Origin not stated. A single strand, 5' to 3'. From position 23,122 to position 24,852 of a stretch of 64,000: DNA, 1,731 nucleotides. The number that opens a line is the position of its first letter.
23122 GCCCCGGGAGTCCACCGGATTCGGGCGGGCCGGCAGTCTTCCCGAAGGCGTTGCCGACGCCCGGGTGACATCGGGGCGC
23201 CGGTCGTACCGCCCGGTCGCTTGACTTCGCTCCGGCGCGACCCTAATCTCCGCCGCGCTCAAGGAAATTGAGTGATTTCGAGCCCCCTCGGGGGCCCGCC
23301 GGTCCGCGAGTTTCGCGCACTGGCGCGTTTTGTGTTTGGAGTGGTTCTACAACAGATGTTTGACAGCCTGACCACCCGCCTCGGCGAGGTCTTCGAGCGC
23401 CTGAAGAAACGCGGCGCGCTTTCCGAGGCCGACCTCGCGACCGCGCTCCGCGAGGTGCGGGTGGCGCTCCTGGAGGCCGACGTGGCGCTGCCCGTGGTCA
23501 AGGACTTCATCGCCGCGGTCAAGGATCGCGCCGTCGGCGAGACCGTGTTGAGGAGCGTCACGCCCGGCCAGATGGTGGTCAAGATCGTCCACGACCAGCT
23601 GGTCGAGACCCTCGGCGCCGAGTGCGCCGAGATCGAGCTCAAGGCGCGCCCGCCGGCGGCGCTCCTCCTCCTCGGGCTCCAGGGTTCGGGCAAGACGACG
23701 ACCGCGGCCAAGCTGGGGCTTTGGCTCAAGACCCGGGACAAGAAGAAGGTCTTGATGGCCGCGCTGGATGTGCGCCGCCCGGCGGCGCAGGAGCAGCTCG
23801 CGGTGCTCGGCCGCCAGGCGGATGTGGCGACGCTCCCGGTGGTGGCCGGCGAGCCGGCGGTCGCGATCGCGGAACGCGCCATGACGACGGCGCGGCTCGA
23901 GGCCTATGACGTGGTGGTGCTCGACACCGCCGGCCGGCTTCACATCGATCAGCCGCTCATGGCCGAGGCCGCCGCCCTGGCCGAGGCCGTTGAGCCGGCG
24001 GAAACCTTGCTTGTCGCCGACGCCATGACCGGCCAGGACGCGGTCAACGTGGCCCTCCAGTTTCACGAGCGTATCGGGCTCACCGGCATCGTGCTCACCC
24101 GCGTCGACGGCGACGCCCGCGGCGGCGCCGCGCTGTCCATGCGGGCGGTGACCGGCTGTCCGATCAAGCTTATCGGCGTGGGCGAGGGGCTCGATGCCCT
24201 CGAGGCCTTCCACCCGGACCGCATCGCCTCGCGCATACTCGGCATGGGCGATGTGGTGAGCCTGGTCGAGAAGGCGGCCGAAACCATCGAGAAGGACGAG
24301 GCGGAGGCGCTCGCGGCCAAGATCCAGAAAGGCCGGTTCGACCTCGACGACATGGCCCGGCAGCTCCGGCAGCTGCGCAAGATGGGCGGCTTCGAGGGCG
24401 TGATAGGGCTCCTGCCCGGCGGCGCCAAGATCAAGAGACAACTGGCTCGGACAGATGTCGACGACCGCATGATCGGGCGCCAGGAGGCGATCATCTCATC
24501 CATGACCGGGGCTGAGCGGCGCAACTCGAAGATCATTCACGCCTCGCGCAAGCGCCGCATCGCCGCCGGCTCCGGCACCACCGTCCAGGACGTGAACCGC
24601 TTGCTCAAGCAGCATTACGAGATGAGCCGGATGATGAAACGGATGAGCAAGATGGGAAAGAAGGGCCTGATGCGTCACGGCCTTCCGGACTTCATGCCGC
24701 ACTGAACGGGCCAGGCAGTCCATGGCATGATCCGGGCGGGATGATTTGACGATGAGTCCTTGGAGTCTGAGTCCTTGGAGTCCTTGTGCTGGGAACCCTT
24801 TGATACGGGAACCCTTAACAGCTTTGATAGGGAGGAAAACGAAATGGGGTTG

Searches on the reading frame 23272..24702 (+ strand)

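Call 85: search_protein_families(library=pfam, proteins=[window:23272-24702:+], max_evalue=0.00001)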
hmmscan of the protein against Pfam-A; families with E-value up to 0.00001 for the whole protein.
window:23272-24702:+ (477 aa): 4 families
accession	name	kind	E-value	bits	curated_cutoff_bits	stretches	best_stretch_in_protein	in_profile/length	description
PF00448.28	SRP54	-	2.6e-65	220.2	22.7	1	129-324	2-196/196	SRP54-type protein, GTPase domain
PF02978.25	SRP_SPB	-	2.2e-31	108.5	27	1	355-455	1-91/91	Signal peptide binding domain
PF02881.24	SRP54_N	-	1.1e-19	70.9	22.4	1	33-110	1-75/75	SRP54-type protein, helical bundle domain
PF01656.29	CbiA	-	1.7e-06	28.4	25.4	0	138-284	9-89/125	CobQ/CobB/MinD/ParA nucleotide binding domain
